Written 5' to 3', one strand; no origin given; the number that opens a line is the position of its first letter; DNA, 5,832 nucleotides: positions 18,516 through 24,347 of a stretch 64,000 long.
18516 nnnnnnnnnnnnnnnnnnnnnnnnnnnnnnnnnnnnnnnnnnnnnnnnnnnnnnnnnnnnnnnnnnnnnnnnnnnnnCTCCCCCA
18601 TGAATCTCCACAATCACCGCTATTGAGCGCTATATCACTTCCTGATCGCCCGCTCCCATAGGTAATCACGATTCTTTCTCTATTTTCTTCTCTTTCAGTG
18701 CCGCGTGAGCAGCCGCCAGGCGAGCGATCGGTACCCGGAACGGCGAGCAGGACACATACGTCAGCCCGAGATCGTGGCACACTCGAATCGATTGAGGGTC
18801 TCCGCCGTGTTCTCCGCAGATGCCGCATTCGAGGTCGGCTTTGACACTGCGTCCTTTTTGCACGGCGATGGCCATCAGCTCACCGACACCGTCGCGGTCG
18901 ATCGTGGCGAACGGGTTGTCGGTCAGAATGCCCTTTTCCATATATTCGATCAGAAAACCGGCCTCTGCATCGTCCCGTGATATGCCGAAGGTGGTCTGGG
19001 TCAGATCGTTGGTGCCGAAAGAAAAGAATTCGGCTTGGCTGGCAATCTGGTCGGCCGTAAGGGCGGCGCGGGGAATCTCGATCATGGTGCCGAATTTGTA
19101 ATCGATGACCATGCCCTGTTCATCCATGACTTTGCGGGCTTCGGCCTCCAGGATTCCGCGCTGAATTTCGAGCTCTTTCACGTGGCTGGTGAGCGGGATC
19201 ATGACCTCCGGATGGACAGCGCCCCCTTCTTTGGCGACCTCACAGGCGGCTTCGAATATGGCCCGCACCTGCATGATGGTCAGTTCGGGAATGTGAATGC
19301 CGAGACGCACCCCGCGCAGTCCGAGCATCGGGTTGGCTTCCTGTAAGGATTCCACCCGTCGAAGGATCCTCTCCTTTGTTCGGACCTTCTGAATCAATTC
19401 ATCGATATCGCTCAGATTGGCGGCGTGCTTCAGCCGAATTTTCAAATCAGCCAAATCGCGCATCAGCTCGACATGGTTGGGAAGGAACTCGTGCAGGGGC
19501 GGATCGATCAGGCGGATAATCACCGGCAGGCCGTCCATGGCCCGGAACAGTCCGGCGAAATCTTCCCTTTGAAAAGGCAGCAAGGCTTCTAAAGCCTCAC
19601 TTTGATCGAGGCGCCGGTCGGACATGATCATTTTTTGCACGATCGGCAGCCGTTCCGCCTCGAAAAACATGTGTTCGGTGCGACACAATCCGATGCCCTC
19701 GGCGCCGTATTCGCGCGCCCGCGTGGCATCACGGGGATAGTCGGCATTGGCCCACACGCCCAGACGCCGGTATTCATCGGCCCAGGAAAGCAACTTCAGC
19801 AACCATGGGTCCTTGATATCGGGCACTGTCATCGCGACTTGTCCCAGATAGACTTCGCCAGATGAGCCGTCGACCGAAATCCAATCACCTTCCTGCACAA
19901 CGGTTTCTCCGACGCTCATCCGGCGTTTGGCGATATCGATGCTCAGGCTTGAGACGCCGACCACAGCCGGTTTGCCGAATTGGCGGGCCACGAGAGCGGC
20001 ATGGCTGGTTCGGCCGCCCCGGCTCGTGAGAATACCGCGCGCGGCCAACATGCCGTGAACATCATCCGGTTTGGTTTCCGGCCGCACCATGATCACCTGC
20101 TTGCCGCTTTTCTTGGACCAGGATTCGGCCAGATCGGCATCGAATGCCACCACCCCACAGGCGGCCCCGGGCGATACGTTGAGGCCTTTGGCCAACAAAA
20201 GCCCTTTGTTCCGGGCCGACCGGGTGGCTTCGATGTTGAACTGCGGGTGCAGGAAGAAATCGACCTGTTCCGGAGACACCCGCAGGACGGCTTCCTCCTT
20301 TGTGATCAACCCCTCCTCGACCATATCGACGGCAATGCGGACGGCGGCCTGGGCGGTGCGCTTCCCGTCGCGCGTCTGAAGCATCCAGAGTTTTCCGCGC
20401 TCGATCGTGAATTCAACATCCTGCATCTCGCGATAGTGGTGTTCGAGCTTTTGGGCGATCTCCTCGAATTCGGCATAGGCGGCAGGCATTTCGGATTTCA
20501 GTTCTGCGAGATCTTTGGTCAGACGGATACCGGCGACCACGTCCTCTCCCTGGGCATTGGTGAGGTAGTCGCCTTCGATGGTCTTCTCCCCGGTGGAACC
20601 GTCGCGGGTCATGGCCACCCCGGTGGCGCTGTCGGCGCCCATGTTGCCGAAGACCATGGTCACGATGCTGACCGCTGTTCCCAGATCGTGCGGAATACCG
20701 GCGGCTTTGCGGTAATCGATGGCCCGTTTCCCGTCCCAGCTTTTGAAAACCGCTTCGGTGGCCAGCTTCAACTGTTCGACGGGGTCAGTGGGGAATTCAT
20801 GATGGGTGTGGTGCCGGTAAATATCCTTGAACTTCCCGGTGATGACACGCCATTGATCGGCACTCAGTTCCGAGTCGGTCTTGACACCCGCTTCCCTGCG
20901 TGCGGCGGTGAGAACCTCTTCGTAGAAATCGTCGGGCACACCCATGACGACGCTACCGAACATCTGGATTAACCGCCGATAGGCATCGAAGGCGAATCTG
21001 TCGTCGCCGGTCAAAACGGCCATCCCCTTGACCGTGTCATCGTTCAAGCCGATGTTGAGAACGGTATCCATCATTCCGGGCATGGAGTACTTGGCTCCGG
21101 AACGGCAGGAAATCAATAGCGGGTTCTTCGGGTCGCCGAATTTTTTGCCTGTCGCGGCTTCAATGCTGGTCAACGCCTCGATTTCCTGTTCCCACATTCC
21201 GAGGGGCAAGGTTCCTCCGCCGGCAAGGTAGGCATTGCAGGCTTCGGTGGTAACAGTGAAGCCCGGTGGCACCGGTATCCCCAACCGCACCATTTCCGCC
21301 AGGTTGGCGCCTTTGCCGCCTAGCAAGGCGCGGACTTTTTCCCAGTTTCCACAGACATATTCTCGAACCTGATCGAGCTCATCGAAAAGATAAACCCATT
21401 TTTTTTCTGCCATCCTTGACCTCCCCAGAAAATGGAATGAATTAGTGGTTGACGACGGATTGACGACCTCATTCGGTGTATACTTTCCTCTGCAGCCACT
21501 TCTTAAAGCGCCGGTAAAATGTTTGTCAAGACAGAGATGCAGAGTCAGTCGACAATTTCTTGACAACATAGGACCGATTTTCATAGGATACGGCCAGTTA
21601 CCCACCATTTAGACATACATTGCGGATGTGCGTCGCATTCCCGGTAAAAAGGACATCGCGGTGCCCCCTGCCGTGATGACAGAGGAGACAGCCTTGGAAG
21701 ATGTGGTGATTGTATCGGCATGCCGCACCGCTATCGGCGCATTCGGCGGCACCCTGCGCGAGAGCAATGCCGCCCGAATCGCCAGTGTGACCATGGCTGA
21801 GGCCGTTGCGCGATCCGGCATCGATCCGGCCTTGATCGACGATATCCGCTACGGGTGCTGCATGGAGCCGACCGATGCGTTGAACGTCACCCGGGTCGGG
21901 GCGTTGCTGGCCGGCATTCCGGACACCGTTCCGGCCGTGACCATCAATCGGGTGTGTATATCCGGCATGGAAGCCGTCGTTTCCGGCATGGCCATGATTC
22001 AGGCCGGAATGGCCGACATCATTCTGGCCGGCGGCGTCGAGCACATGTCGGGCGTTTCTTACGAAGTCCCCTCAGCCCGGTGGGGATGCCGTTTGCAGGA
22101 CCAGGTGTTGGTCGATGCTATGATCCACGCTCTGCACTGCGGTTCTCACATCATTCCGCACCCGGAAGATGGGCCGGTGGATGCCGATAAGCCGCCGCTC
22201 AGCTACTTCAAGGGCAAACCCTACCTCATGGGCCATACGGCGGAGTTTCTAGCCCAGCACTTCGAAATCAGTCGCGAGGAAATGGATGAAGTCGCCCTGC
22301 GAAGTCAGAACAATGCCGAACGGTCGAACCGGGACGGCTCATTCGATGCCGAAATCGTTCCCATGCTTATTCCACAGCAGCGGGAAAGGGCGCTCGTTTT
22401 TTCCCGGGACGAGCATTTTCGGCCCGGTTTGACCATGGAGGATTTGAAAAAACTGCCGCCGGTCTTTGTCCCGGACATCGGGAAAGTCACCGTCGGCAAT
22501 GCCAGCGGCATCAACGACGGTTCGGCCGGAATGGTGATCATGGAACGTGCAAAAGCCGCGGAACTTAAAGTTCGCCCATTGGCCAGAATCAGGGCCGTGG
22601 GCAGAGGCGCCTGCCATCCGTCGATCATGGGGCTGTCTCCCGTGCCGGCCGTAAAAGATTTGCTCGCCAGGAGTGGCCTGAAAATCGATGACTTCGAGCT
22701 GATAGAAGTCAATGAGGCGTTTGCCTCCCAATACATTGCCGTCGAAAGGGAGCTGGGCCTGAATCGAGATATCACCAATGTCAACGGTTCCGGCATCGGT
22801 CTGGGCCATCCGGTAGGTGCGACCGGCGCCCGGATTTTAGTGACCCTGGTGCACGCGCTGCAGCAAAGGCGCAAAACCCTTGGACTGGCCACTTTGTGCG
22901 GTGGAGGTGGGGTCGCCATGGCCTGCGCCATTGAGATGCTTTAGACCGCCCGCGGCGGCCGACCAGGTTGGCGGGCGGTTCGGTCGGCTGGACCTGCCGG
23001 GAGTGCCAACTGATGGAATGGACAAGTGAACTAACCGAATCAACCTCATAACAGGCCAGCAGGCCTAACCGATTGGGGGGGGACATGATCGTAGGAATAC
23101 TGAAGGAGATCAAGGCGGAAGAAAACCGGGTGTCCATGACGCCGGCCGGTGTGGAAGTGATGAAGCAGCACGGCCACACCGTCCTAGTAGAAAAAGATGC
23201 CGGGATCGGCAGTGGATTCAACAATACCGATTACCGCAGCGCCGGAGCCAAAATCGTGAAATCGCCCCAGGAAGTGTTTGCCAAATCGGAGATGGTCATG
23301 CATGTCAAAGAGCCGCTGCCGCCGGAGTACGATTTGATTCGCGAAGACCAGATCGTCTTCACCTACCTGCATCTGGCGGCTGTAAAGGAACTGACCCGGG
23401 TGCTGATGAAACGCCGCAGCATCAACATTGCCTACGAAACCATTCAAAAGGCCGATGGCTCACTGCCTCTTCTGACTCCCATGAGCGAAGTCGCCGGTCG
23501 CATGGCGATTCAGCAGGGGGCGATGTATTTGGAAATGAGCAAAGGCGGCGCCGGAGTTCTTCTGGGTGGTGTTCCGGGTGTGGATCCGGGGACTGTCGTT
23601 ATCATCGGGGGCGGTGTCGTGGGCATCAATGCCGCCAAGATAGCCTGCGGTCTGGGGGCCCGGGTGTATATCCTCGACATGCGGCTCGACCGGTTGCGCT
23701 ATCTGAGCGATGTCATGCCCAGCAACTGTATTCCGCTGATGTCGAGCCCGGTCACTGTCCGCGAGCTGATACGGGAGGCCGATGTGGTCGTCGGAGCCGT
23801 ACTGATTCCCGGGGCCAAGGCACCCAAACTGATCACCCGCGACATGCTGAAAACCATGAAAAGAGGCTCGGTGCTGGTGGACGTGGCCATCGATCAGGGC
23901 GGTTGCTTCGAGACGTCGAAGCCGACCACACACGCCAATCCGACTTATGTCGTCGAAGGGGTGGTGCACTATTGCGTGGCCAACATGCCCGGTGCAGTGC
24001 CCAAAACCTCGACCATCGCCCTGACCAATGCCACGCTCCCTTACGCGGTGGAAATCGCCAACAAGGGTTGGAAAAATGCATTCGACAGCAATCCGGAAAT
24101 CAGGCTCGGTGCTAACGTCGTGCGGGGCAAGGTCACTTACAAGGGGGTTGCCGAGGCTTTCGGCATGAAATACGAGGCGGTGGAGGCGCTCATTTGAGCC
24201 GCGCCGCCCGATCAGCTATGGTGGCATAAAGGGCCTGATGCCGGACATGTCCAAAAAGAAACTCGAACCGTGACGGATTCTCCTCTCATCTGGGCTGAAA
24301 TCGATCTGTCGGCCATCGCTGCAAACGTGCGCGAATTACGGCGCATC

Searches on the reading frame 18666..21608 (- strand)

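Call 25: search_protein_families(library=ncbifam, proteins=[window:18666-21608:-], max_evalue=0.00001)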
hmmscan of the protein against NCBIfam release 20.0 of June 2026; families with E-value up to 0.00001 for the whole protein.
window:18666-21608:- (980 aa): 22 families
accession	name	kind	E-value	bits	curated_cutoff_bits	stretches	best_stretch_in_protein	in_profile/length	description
TIGR01828.1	pyru_phos_dikin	equivalog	0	1275.8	843.45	1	69-971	1-865/865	pyruvate, phosphate dikinase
NF004531.0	PRK05878.1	equivalog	4e-150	500.9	456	1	87-629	17-498/534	pyruvate, phosphate dikinase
NF005057.0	PRK06464.1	equivalog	1e-67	228.9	598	2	379-655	297-522/798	phosphoenolpyruvate synthase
TIGR01418.1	PEP_synth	equivalog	6.7e-60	203.3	739.75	2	382-656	294-519/784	pyruvate, water dikinase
TIGR01417.1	PTS_I_fam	equivalog_domain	8.9e-44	149.9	341.7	2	753-973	345-543/565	phosphoenolpyruvate--protein phosphotransferase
NF008382.0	PRK11177.1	equivalog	3.3e-30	105.3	824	2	755-961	348-532/575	phosphoenolpyruvate-protein phosphotransferase PtsI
NF008283.0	PRK11061.1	equivalog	1.4e-25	89.7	583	1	755-958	513-695/748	phosphoenolpyruvate--protein phosphotransferase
NF004878.0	PRK06241.1-3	subfamily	1.5e-21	76.3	945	2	94-130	17-53/891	phosphoenolpyruvate synthase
NF052631.1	prodigiosin_PigC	equivalog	4.5e-18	64.5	1300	1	468-587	777-880/883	prodigiosin ligase PigC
NF004881.0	PRK06241.2-2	equivalog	5.1e-15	54.8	883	1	471-559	787-872/898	phosphoenolpyruvate synthase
NF052632.1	undecylprod_RedH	equivalog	1e-14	53.5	1350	1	92-132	13-53/880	undecylprodigiosin ligase RedH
NF004877.0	PRK06241.1-2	subfamily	2.4e-13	49.3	866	0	92-128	15-52/869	phosphoenolpyruvate synthase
NF004880.0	PRK06241.2-1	equivalog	6.6e-13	47.5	972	0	474-556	737-816/837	phosphoenolpyruvate synthase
NF041857.1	RIF_Ptrans_rph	equivalog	7.8e-13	47.7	999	0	474-556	764-843/864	rifamycin-inactivating phosphotransferase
NF004882.0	PRK06241.2-3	equivalog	9.6e-12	43.8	850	1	464-586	709-816/827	phosphoenolpyruvate synthase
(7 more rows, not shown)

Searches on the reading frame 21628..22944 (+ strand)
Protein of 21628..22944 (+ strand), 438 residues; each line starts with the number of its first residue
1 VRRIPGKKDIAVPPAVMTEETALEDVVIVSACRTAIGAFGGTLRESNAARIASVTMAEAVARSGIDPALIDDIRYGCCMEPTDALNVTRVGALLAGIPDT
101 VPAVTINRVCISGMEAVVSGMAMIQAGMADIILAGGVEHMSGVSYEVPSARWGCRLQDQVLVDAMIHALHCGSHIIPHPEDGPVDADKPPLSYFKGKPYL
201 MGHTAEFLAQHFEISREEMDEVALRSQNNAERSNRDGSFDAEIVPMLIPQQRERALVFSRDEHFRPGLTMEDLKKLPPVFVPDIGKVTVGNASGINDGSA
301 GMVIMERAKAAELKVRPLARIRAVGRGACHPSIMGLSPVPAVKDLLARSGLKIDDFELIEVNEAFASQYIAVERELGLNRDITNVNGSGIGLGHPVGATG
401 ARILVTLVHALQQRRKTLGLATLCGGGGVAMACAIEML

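Call 25: search_protein_families(library=ncbifam, proteins=[window:21628-22944:+], max_evalue=0.00001)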
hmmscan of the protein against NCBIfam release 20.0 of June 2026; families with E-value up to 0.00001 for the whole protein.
window:21628-22944:+ (438 aa): 39 families (the best 25 are shown)
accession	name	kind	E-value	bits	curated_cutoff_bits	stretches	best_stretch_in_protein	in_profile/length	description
TIGR01930.1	AcCoA-C-Actrans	subfamily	2e-124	415.5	240.55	1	28-436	1-385/385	acetyl-CoA C-acyltransferase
NF006552.0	PRK09051.1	subfamily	1.4e-116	390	565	2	200-437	158-394/395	beta-ketothiolase BktB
NF004853.0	PRK06205.1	subfamily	4e-113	378.5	551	1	24-436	2-401/404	acetyl-CoA C-acetyltransferase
NF042999.1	bketothiol_BktB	equivalog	3.5e-106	355.8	725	2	200-436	157-392/394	beta-ketothiolase BktB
NF004206.0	PRK05656.1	subfamily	3.1e-102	342.6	688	2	198-436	154-391/392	acetyl-CoA C-acetyltransferase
NF006551.0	PRK09050.1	subfamily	4e-99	332.4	605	2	201-437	163-400/401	3-oxoadipyl-CoA thiolase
TIGR02430.1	pcaF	equivalog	3.4e-96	322.7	597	2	200-436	161-398/400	3-oxoadipyl-CoA thiolase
NF006086.0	PRK08235.1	equivalog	1.3e-95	320.8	526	2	201-436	157-391/393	acetyl-CoA C-acetyltransferase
NF006510.0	PRK08947.1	equivalog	1.5e-95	320.5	519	2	200-436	146-385/387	acetyl-CoA C-acyltransferase FadA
NF005890.0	PRK07851.1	equivalog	7.6e-95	318.3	580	1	24-438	2-405/406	acetyl-CoA C-acetyltransferase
NF042967.1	AcCoAtase_PhaA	equivalog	5.9e-86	289.1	740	2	201-437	161-395/396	acetyl-CoA acetyltransferase PhaA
NF005805.0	PRK07661.1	equivalog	9.7e-86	288.1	633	2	201-437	147-390/391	acetyl-CoA C-acetyltransferase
TIGR02445.1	fadA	equivalog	3.1e-84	283.2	591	2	199-436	143-383/385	acetyl-CoA C-acyltransferase FadA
NF005152.0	PRK06633.1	equivalog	3.3e-83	279.5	675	2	200-437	156-391/392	acetyl-CoA C-acetyltransferase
NF005033.0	PRK06445.1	equivalog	3.7e-82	276.6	511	2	198-436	157-393/395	acetyl-CoA C-acetyltransferase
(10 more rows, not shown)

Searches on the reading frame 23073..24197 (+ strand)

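Call 25: search_protein_families(library=ncbifam, proteins=[window:23073-24197:+], max_evalue=0.00001)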
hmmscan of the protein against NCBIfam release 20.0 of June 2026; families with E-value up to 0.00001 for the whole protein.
window:23073-24197:+ (374 aa): 4 families
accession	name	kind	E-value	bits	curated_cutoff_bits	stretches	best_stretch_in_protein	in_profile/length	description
TIGR00518.1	alaDH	equivalog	1.8e-154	514.2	391.85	1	5-371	1-366/370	alanine dehydrogenase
NF006942.0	PRK09424.1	equivalog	2e-47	162.1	383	2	5-205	1-198/510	Re/Si-specific NAD(P)(+) transhydrogenase subunit alpha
TIGR00561.1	pntA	equivalog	1.6e-38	132.6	444.4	2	7-204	2-196/511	Re/Si-specific NAD(P)(+) transhydrogenase subunit alpha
NF009127.0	PRK12480.1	equivalog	1.4e-06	27.6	579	1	173-272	147-234/330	D-lactate dehydrogenase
